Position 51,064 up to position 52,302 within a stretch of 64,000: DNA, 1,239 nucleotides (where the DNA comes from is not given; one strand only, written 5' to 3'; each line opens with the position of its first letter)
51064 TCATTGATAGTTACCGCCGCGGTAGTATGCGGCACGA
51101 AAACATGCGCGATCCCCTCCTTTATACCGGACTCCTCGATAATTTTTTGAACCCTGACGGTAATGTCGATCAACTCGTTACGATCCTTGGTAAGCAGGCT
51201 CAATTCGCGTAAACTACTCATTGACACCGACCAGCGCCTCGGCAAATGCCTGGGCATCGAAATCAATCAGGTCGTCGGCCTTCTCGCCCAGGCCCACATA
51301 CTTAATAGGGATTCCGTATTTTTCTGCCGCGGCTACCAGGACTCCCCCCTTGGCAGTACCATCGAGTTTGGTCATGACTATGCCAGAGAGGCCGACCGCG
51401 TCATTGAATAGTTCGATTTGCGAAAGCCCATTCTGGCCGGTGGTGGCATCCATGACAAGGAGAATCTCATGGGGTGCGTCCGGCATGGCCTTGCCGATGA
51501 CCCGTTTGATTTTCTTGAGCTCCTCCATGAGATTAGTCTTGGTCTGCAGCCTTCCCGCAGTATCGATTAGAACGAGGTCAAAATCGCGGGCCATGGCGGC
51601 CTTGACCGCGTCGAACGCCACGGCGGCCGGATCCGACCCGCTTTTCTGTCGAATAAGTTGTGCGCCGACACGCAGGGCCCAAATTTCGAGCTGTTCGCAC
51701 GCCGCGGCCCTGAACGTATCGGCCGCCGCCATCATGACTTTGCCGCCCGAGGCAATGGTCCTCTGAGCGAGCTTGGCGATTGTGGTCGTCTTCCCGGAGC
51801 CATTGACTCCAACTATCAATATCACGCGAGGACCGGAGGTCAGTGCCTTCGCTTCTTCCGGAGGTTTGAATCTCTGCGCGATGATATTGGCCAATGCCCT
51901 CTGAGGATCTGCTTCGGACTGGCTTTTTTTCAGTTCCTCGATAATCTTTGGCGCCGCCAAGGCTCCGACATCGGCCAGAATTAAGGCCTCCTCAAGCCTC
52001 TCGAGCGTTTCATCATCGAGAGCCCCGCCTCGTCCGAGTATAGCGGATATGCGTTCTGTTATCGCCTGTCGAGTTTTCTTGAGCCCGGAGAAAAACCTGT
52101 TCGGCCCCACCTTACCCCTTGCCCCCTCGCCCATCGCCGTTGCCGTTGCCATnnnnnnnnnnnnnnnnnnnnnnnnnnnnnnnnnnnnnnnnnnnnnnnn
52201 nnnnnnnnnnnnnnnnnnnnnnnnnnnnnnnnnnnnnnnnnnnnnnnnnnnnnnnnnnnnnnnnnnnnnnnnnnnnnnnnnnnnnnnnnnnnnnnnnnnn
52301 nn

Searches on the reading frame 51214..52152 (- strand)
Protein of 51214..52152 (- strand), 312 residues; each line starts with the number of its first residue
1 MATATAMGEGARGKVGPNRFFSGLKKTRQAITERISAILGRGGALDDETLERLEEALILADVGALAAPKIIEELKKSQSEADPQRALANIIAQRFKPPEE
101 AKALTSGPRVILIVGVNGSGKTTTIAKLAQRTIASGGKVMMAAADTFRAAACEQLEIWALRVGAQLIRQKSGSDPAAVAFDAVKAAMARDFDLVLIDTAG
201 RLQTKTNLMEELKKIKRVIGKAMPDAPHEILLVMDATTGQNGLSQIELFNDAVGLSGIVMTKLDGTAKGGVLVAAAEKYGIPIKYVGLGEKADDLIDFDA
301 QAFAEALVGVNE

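Call 23: search_protein_families(library=pfam, proteins=[window:51214-52152:-], max_evalue=0.00001)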
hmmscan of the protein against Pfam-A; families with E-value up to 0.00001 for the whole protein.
window:51214-52152:- (312 aa): 3 families
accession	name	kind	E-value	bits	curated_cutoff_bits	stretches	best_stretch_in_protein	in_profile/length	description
PF00448.28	SRP54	-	5e-75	251.9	22.7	1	108-308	1-195/196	SRP54-type protein, GTPase domain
PF02881.24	SRP54_N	-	1.2e-09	38.7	22.4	1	32-90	2-70/75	SRP54-type protein, helical bundle domain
PF13604.12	AAA_30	-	3.2e-08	34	27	1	102-206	12-104/191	AAA domain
